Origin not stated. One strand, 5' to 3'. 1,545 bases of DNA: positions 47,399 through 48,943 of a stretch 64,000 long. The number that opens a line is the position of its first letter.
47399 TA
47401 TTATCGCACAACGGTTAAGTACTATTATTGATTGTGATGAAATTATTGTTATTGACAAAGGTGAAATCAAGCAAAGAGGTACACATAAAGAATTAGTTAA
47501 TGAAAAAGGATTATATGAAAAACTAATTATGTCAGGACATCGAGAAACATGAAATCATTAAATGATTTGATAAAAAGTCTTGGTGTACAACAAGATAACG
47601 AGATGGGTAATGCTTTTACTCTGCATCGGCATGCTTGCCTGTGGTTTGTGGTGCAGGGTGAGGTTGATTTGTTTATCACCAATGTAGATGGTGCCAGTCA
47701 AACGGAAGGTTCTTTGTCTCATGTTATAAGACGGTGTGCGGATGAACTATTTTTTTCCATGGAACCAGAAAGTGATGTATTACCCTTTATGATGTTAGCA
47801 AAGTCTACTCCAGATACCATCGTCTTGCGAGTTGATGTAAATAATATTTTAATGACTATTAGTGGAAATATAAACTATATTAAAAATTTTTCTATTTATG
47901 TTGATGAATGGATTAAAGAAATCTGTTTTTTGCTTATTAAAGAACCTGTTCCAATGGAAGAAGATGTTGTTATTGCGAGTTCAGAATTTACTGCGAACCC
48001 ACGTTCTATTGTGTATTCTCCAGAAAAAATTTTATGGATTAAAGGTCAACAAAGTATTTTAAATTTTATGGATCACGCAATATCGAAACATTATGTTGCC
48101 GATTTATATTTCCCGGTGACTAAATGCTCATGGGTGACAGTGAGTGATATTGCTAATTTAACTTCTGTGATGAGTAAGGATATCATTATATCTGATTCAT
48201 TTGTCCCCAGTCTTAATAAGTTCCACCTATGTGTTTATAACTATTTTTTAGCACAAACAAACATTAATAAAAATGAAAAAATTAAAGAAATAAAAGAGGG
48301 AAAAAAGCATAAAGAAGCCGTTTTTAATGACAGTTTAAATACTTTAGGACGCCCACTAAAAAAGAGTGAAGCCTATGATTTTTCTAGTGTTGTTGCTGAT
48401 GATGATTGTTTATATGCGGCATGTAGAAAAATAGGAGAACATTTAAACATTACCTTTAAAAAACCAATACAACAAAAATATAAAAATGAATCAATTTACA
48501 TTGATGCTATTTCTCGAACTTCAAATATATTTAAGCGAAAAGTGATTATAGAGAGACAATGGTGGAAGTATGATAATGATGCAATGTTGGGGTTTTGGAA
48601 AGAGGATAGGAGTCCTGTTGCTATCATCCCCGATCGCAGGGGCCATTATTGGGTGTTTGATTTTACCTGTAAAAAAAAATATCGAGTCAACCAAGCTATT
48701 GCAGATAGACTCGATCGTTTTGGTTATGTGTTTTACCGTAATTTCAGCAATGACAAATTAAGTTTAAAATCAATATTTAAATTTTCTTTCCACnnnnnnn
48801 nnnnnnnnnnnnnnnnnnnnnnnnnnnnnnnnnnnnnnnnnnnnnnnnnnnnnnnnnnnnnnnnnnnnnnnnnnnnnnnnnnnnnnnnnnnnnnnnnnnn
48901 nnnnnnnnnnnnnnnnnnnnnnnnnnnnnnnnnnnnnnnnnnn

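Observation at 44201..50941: Complete NHLP/Nif11-type three-gene peptide export apparatus with an atypical short-leader cargo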

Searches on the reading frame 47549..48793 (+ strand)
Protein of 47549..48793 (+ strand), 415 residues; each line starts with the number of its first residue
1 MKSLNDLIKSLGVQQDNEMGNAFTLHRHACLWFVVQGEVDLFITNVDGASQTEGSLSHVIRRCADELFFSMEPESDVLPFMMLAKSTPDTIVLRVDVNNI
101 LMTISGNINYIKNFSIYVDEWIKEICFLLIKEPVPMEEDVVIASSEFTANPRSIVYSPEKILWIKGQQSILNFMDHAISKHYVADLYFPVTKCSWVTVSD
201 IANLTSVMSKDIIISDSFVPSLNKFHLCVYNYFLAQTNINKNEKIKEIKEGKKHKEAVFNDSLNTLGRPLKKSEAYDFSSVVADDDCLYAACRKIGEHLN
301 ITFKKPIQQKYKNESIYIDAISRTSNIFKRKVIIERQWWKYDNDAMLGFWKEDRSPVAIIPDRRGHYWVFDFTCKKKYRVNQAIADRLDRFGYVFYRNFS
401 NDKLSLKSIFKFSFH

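Call 32: search_protein_families(library=pfam, alignment_id=A3, max_evalue=0.01)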
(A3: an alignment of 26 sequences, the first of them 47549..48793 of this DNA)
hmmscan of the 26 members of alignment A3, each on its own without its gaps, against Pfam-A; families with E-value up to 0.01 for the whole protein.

A. member 1, window:47549-48793:+ (415 aa): 0 families

B. families by the number of members that match (of 26 scanned): 3 families
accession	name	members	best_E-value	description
PF00027.35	cNMP_binding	1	0.0055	Cyclic nucleotide-binding domain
PF07176.17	DUF1400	1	0.0066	Alpha/beta hydrolase of unknown function (DUF1400)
PF16544.10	STAR_dimer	1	0.0073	Homodimerisation region of STAR domain protein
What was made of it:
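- On Cyclic-nucleotide-binding (CRP/FNR-type) sensor domain: Only 1 of 26 family members hits PF00027, at E=0.0055 (call 32).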

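Call 33: search_solved_structures(query=A3, max_evalue=1, show_alignments=2)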
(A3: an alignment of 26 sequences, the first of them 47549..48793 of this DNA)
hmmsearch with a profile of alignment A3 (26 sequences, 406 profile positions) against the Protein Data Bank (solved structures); distinct sequences matched with E-value up to 1: 2.
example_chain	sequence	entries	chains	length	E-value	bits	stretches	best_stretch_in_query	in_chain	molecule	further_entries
9r2o_A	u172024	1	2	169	0.26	13.6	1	178-249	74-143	N5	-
4ev0_A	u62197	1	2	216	0.43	12.9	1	26-98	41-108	Transcription regulator, Crp family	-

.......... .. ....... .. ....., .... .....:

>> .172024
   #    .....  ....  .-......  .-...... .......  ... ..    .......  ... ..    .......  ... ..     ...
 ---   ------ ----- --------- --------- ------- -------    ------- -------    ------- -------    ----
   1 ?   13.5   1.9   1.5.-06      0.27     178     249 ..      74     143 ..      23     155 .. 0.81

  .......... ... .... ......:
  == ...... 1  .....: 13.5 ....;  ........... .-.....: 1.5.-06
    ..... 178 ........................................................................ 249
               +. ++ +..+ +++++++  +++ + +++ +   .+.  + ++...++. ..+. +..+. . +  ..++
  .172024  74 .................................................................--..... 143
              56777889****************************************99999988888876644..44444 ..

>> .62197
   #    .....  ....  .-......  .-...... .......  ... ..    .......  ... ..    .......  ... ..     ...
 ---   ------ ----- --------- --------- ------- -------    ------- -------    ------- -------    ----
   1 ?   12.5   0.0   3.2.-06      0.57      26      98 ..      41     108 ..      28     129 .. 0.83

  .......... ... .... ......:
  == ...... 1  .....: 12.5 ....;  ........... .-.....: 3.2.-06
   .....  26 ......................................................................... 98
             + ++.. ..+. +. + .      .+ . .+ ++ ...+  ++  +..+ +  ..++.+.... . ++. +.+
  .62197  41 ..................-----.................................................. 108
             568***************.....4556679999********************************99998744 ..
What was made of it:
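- On Cyclic-nucleotide-binding (CRP/FNR-type) sensor domain: The family profile against the Crp structure 4ev0 gives E=0.43 (call 33).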

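Call 50: search_protein_representatives(protein=window:47549-48793:+)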
Query: 415 residues. Proteins with E-value up to 0.001 (for the whole library): 1255; up to 1e-10: 514; up to 1e-30: 10. The best 150 are listed.
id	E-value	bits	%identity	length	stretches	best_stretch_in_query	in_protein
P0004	1.2e-280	946.4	100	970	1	1-415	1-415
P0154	1.4e-36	142.6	24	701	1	30-413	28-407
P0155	2.3e-36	141.9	25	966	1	19-413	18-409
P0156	6.2e-36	140.5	24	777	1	16-414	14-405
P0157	4.0e-35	137.8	26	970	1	3-414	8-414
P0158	1.5e-33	132.6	24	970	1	2-414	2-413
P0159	9.1e-33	130.0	25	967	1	4-414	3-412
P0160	2.2e-32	128.8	26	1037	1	20-414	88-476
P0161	4.5e-31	124.5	24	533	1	30-413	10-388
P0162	5.2e-31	124.2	25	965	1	21-412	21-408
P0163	1.9e-30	122.4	25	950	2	22-413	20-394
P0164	2.4e-30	122.1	25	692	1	27-413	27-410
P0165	7.5e-29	117.1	24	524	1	10-414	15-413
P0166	1.2e-28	116.5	24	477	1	19-410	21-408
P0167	1.4e-28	116.3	27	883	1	20-414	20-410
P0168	2.3e-28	115.6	26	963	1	19-414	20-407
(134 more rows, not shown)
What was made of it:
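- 47549..50461 (+): ABC2: second ABC transporter. It comprises a CRP/cNMP-type sensor fold (about aa 1-130), a second beta-rich region and long helix (about aa 146-266), a non-catalytic C39-like domain (about aa 285-400), then TMD and NBD (about aa 415-970). The N-terminal module is a large family, with 1,255 representatives at E<=1e-3 (call 50).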

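Call 64: predict_structure(alignment_id=A5)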
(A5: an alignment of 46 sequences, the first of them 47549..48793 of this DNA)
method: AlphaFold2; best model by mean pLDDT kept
length: 415 residues; sequences in the alignment: 46
mean_pLDDT: 88.3   pTM: 0.68
mean pLDDT of the five models: 88.3, 87.7, 86.9, 86.4, 86.2
residues with pLDDT >= 90: 265; 70-90: 104; 50-70: 43; < 50: 3
segments of 3 or more residues with pLDDT < 50: 272-274
pLDDT, mean of each block of 10 residues (from residue 1): 93 82 85 97 81 83 97 78 93 96 96 98 94 76 88 93 90 75 80 92 95 95 91 87 92 89 77 54 77 95 86 92 95 94 94 97 95 94 97 88 77 73
secondary structure, 60 per line:
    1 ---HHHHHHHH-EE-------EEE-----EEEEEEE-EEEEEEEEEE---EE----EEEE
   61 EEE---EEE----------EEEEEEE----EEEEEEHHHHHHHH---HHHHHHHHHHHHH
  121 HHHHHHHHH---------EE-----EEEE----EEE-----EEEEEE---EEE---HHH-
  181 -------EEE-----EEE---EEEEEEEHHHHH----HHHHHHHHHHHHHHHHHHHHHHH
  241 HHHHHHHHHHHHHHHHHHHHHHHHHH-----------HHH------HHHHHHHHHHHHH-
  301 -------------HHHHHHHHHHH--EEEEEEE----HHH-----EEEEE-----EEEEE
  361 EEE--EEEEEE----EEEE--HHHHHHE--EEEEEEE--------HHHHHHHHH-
elements in order: H4-11 E22-24 E30-36 E38-47 E57-63 E67-69 E80-86 E91-96 H97-104 H108-129 E146-149 E154-156 E162-167 E171-173 E188-190 E196-198 E202-208 H209-213 H218-266 H287-299 H314-324 E327-333 E346-350 E356-363 E366-371 E376-379 H382-387 E391-397 H406-414
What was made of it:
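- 47549..50461 (+): The AF2 model of aa 1-415 has pLDDT 88.3 (call 64).
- On Cyclic-nucleotide-binding (CRP/FNR-type) sensor domain: The AF2 model has pLDDT 88.3 (call 64).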

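Call 89: list_cluster_members(proteins=[P0154, P0155, P0156, P0157, P0158, P0159, P0160, P0162, P0163, P0168])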
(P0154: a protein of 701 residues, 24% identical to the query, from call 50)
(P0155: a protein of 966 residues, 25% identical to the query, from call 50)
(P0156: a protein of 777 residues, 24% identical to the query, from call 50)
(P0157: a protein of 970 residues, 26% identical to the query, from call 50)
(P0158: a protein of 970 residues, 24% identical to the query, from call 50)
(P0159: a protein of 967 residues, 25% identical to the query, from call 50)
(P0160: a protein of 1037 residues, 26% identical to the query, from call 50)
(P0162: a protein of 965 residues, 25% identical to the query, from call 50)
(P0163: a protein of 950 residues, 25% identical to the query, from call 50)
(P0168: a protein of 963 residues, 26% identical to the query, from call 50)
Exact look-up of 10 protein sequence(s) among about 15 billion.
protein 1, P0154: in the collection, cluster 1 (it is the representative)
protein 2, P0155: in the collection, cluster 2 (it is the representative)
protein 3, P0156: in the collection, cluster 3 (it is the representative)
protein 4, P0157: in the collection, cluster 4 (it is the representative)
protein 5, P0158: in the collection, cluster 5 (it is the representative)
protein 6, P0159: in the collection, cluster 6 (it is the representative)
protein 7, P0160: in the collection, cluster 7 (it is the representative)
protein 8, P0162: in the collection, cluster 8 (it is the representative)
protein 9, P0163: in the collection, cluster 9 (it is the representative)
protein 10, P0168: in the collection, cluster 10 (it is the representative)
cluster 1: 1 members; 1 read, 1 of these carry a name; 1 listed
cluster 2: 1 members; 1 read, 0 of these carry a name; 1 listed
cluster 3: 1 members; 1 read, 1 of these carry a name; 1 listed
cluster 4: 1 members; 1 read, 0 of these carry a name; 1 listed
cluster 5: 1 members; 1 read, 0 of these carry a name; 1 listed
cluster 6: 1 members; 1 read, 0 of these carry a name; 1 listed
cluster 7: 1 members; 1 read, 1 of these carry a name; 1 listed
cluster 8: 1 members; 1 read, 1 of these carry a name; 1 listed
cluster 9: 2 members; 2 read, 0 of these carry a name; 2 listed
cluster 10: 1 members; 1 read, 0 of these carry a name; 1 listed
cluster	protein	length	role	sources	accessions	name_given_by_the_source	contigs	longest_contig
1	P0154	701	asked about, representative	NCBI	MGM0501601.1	MAG: ABC transporter transmembrane domain-containing protein, partial [Bacillota ...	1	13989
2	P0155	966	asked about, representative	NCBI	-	-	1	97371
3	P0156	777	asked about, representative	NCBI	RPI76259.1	MAG: ATP-binding cassette domain-containing protein, partial [Desulfobacteraceae ...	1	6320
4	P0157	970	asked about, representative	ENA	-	-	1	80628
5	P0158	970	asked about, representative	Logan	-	-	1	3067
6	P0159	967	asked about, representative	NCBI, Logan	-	-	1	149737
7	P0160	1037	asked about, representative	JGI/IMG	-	NHLM bacteriocin system ABC transporter ATP-binding protein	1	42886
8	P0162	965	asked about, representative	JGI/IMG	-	NHLM bacteriocin system ABC transporter ATP-binding protein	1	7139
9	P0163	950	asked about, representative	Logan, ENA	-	-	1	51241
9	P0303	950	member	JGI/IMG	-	-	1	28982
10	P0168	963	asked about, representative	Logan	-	-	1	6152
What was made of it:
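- Closest known: Legionella LB2SS/LB3SS putative NHLP-type bacteriocin type I secretion systems. Different: The nearest named ABC2 relatives of the window protein are MAGs of Bacillota and Desulfobacteraceae, not Legionella (call 89).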
